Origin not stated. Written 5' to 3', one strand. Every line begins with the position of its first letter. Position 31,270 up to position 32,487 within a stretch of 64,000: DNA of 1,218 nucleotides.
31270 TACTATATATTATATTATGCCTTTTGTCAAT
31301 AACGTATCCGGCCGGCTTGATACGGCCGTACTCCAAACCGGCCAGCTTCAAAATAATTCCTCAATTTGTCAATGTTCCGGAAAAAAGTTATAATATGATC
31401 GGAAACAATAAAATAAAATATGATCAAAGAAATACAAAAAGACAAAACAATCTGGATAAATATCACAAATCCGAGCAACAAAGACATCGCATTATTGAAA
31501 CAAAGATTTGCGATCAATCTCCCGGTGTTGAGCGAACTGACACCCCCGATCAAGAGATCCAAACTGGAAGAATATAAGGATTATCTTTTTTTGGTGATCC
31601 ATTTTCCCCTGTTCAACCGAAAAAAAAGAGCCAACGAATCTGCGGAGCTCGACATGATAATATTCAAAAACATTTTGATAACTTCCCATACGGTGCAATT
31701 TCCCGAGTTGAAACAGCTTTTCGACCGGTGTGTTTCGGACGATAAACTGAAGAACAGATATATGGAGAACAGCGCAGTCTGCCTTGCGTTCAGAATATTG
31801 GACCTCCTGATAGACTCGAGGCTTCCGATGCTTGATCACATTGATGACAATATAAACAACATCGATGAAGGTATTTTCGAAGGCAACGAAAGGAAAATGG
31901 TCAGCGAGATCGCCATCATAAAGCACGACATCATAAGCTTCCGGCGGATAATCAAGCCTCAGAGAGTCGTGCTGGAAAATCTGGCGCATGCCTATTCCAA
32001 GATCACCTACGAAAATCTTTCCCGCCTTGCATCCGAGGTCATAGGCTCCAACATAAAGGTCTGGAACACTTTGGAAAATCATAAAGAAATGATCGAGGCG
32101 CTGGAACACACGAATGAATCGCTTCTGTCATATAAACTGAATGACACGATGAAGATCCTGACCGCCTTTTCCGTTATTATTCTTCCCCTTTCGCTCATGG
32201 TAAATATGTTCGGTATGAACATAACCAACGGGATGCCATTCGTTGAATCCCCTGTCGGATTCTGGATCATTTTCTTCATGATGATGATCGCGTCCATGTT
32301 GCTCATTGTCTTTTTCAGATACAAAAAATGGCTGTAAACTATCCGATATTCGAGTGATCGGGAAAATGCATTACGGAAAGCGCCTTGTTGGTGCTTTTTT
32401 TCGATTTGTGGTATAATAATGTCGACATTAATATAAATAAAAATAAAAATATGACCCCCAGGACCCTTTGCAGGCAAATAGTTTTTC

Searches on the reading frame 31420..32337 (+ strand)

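Call 12: search_protein_families(library=pfam, proteins=[window:31420-32337:+], max_evalue=0.001)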
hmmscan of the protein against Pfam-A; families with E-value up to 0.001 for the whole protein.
window:31420-32337:+ (305 aa): 1 family
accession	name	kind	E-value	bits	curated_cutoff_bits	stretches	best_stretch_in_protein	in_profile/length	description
PF01544.23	CorA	-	8.9e-49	166.8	27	1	9-300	3-291/292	CorA-like Mg2+ transporter protein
